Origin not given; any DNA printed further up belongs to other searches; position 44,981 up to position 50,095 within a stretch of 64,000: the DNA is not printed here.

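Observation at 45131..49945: Giant fusion protein whose M28/PA ectodomain has lost the metal ligands (pseudo-peptidase) and is wired to an FtsX mechanotransmission module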

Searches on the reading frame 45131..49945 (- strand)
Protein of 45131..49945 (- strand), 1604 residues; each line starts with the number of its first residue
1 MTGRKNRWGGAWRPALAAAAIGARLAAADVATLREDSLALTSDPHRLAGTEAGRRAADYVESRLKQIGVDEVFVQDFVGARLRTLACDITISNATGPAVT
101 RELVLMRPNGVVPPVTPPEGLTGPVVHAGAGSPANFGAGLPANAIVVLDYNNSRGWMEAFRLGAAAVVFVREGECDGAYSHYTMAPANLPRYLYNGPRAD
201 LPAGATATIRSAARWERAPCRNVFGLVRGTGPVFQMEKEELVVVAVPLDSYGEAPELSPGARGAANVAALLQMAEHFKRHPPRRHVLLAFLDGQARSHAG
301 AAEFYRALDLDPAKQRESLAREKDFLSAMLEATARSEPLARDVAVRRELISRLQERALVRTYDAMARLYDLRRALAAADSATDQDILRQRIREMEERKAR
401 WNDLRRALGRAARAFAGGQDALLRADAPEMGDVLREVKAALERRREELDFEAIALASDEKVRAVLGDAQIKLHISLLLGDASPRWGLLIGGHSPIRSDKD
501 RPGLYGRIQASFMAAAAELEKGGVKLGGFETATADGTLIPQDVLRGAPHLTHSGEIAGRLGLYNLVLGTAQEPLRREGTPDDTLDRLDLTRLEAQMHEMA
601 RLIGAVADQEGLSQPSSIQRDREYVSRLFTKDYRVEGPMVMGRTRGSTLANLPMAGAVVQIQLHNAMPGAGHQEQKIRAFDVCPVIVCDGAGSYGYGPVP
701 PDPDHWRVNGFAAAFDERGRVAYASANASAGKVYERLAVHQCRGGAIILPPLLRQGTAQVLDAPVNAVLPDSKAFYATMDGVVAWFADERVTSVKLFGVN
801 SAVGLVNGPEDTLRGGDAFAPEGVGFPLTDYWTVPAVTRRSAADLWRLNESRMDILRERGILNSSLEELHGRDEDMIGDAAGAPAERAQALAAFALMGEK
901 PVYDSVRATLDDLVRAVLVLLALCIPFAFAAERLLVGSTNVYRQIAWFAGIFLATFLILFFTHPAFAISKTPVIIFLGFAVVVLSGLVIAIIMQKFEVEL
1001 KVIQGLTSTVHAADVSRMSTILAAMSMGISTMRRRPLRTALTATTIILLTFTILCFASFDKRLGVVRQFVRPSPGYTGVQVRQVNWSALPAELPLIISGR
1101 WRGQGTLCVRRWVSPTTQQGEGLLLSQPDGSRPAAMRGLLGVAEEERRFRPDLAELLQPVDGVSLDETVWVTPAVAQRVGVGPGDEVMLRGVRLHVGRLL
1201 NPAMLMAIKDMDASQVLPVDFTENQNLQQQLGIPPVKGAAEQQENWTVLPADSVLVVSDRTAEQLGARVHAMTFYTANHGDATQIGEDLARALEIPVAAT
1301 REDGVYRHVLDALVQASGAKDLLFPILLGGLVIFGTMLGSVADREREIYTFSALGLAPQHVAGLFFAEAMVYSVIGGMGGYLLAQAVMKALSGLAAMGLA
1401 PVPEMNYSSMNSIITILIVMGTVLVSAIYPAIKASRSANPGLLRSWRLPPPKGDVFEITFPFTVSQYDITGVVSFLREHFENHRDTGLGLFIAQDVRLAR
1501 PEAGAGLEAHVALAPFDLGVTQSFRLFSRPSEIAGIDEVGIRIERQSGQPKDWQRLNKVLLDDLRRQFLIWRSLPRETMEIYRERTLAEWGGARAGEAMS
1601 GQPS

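Call 6: search_protein_families(library=ncbifam, proteins=[window:45131-49945:-], max_evalue=1)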
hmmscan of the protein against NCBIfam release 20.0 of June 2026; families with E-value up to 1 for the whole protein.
window:45131-49945:- (1604 aa): 3 families
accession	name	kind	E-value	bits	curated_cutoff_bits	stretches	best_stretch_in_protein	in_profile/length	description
TIGR03434.1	ADOP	subfamily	3.9e-08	31.9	622.3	1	1337-1440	293-396/803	ADOP family duplicated permease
TIGR01185.1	devC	equivalog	0.00049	19.2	290.35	1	1327-1440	270-376/380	ABC transporter permease DevC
NF007826.0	PRK10535.1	equivalog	0.19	10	966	1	1326-1436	533-638/648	macrolide ABC transporter ATP-binding protein/permease MacB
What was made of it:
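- On Type VII ABC transporter permease (MacB/FtsX/LolCE): All NCBIfam scores are far below the cut-offs: ADOP 31.9 against 622, DevC 19 against 290, MacB 10 against 966 (call 6).
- Closest known: MacB / LolCDE / YbbAP / Spr0694-0695 permeases. Different: NCBIfam scores are far below every family cut-off (for example ADOP, 31.9 against 622 bits, call 6).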

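Call 7: search_protein_families(library=pfam, proteins=[window:45131-49945:-], max_evalue=1)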
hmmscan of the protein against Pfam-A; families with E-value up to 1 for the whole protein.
window:45131-49945:- (1604 aa): 3 families
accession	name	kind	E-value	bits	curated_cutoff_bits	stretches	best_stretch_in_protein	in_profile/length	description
PF02687.27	FtsX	-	9.4e-11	42.3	25.5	1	1325-1436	7-117/120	FtsX-like permease C-terminal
PF25796.1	BREX_BrxC_4th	-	0.037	14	27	1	371-427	105-161/173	BREX ATP-binding protein BrxC 4th domain with six-stranded beta sheet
PF24004.1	Microp_archaea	-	0.054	13.5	27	1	1418-1428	7-17/29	Archaeal microprotein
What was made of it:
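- On Type VII ABC transporter permease (MacB/FtsX/LolCE): Pfam FtsX 9.4e-11 (call 7).
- Checked: FtsX domain, aa 1325-1436, 9.4e-11, profile positions 7-117 of 120 (call 7).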

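Call 9: find_homologous_proteins(query=window:45131-49945:-)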
Query window:45131-49945:- (1604 aa): 189 proteins with E <= 0.001 among 8000 candidates; the best 120 are listed.
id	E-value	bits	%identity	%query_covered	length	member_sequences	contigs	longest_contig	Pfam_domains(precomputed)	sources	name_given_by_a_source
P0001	0.0e+0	3579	100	100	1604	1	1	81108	PF02687.28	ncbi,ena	-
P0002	0.0e+0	1918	58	97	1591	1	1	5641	PF02687.28,PF04389.23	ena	-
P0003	0.0e+0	1836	55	99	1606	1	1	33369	PF02687.28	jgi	-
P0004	0.0e+0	1818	57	78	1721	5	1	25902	PF02687.28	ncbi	-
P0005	0.0e+0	1803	55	99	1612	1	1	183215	PF02687.28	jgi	-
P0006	0.0e+0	1797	57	97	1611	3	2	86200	PF02687.28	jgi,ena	-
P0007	0.0e+0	1790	56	97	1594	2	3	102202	PF02687.28,PF04389.23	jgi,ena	-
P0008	0.0e+0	1789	56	97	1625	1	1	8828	PF02687.28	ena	-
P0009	0.0e+0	1789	56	97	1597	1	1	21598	PF02687.28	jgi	-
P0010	0.0e+0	1787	56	97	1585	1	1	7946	PF02687.28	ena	-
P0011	0.0e+0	1785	55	97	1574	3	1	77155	PF02687.28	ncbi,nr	ncbi:MAG: hypothetical protein GXY33_09100 [Phycisphaerae bacterium]|nr:hypothetical protein [Phycis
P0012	0.0e+0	1785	57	79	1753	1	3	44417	PF02687.28,PF04389.23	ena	-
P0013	0.0e+0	1782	55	97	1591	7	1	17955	PF02687.28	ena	-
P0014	0.0e+0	1773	55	97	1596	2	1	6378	PF02687.28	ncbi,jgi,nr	ncbi:FtsX-like permease family protein [bacterium]|nr:FtsX-like permease family protein [bacterium]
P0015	0.0e+0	1773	55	97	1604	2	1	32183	PF02687.28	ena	-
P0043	0.0e+0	1606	51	97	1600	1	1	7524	PF02687.28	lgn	-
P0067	0.0e+0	1546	52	73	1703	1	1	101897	PF02687.28,PF04389.23,PF05450.21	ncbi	-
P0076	0.0e+0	1528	47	97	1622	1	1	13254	PF02225.28,PF02687.28,PF04389.23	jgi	-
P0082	0.0e+0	1523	48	99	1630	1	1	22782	PF02687.28,PF04389.23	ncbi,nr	ncbi:MAG TPA: FtsX-like permease family protein [Armatimonadota bacterium]|nr:FtsX-like permease fam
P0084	0.0e+0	1522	50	98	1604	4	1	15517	PF02687.28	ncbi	-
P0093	0.0e+0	1516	49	98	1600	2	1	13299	PF02687.28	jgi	jgi:hypothetical protein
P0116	0.0e+0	1458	48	97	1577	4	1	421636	PF02687.28,PF04389.23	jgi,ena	jgi:hypothetical protein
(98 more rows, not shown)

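Call 23: find_encoding_contigs(protein=P0116, flank=10000, max_places=2)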
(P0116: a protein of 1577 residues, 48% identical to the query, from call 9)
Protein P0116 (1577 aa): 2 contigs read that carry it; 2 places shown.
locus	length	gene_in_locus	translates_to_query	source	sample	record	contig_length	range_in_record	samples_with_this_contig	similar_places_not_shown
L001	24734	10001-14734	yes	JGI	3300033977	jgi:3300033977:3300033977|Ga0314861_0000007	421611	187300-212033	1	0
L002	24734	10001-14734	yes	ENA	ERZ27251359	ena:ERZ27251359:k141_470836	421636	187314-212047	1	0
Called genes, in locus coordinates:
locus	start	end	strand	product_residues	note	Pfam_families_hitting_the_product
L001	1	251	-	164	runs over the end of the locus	-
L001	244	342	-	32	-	-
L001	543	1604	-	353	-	PF04041:Glyco_hydro_130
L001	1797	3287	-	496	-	PF06253:MTTB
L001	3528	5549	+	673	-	PF20581:DUF6785, PF20580:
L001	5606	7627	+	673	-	PF20581:DUF6785, PF20580:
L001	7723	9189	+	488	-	PF02687:FtsX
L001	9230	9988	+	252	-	PF02463:SMC_N (faint), PF00005:ABC_tran, PF13304:AAA_21 (faint)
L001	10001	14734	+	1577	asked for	PF04389:Peptidase_M28 (weak), PF02687:FtsX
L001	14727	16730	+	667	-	PF03169:OPT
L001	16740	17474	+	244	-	PF00005:ABC_tran, PF13304:AAA_21 (faint)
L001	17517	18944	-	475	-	PF14691:Fer4_20, PF00070:Pyr_redox (faint), PF01266:DAO (weak), PF01494:FAD_binding_3 (faint), PF01946:Thi4 (weak), PF07992:Pyr_redox_2, PF12831:FAD_oxidored (weak), PF13450:NAD_binding_8, +2 more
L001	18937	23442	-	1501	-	PF00310:GATase_2, PF04898:Glu_syn_central, PF01645:Glu_synthase, PF01070:FMN_dh (faint), PF01493:GXGXG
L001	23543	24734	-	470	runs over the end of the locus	PF03951:Gln-synt_N, PF00120:Gln-synt_C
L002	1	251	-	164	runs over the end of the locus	-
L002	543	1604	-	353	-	PF04041:Glyco_hydro_130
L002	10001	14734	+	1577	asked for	PF04389:Peptidase_M28 (weak), PF02687:FtsX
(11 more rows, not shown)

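Call 24: find_encoding_contigs(protein=P0082, flank=10000, max_places=2)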
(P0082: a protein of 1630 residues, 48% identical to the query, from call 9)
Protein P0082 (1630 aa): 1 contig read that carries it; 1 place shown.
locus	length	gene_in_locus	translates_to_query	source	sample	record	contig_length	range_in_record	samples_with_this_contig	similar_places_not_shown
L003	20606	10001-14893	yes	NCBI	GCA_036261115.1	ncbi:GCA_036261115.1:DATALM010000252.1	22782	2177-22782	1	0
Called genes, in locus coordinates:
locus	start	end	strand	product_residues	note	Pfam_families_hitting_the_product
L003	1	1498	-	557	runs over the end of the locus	PF25919:BSH_CusB (faint), PF25994:HH_AprE (weak), PF25954:Beta-barrel_RND_2, PF25990:Beta-barrel_YknX, PF25967:RND-MFP_C, PF25989:YknX_C (weak)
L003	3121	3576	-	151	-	PF00364:Biotin_lipoyl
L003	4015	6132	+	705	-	PF20581:DUF6785, PF20580:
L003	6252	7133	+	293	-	-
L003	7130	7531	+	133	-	PF05402:PqqD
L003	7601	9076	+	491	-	PF02687:FtsX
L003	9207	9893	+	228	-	PF00005:ABC_tran, PF02463:SMC_N (faint), PF13304:AAA_21 (weak)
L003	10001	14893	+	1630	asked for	PF04389:Peptidase_M28, PF02687:FtsX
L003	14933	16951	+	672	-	PF03169:OPT (weak)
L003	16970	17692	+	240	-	PF00005:ABC_tran, PF13304:AAA_21 (faint), PF02463:SMC_N (weak)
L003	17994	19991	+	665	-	PF19773:DUF6259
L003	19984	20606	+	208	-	PF00106:adh_short, PF08659:KR, PF13561:adh_short_C2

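Call 33: search_protein_families(library=pfam, proteins=[P0076, P0067, P0082, P0002, P0116], max_evalue=0.1)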
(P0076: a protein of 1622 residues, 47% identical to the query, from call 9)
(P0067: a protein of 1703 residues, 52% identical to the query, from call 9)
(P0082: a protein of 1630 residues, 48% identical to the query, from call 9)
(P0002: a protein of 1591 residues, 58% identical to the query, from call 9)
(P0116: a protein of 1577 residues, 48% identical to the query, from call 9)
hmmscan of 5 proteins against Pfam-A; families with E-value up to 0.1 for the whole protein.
P0076 (1622 aa): 4 families
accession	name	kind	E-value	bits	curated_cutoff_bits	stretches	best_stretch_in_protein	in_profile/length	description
PF02687.27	FtsX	-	4.8e-10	40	25.5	1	1349-1459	8-117/120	FtsX-like permease C-terminal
PF04389.22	Peptidase_M28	-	1.1e-07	32.2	21.3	1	237-329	1-85/193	Peptidase family M28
PF02225.27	PA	-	2.3e-05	24.9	23.9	1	137-190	2-62/95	PA domain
PF05450.20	Nicastrin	-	0.0059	16.6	25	1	256-326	2-77/218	Nicastrin large lobe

P0067 (1703 aa): 3 families
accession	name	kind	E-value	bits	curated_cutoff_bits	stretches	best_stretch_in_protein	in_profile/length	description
PF02687.27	FtsX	-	3.7e-12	46.8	25.5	1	1419-1531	6-117/120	FtsX-like permease C-terminal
PF04389.22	Peptidase_M28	-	2.8e-09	37.4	21.3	1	200-288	1-79/193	Peptidase family M28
PF05450.20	Nicastrin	-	2e-05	24.7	25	1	220-292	2-79/218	Nicastrin large lobe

P0082 (1630 aa): 4 families
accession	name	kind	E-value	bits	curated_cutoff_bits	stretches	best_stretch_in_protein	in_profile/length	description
PF02687.27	FtsX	-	9.2e-13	48.7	25.5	1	1345-1457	6-117/120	FtsX-like permease C-terminal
PF04389.22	Peptidase_M28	-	3.8e-08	33.7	21.3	1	220-315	1-84/193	Peptidase family M28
PF12704.14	MacB_PCD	-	4.9e-05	24.1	27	1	1131-1240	68-177/207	MacB-like periplasmic core domain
PF02225.27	PA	-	0.05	14.2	23.9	0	120-175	2-63/95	PA domain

P0002 (1591 aa): 3 families
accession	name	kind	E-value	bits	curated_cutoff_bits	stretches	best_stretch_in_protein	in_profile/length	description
PF02687.27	FtsX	-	2.8e-09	37.5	25.5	1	1319-1430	7-117/120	FtsX-like permease C-terminal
PF04389.22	Peptidase_M28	-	1.6e-05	25.2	21.3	1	226-297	11-80/193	Peptidase family M28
PF05450.20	Nicastrin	-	0.0037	17.3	25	1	231-303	2-79/218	Nicastrin large lobe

P0116 (1577 aa): 3 families
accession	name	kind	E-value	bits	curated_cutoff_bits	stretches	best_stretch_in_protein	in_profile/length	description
PF02687.27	FtsX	-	2.9e-10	40.7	25.5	1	1294-1406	6-117/120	FtsX-like permease C-terminal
PF04389.22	Peptidase_M28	-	2.5e-06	27.8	21.3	1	219-303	1-78/193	Peptidase family M28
PF05450.20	Nicastrin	-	0.052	13.5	25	1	239-304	3-73/218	Nicastrin large lobe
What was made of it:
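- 49271..49645 (-): aa 101-225: PA (protease-associated/apical) domain inserted in the M28 fold. Call 33 (Pfam PA passes its cut-off in homologue P0076).
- On Peptidase family M28 (active di-zinc aminopeptidases): Homologues pass the Pfam gathering score (call 33).
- On TfR/GCPII branch (M28B): There is no TFR_dimer hit in this protein or in five homologues (calls 7, 33).
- On Nicastrin: Pfam Nicastrin reaches at most 24.7 bits against a 25-bit cut-off, in a homologue only (call 33).
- Closest known: Nicastrin. Same: Pfam Nicastrin scores 24.7 bits, just under its 25-bit cut-off, in homologue P0067 (call 33).
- Checked: Homologues pass the cut-off (up to 37 bits, call 33).
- Homologues pass the Pfam M28 and PA cut-offs (call 33).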

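Call 56: find_encoding_contigs(protein=P0001, flank=10000, max_places=2)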
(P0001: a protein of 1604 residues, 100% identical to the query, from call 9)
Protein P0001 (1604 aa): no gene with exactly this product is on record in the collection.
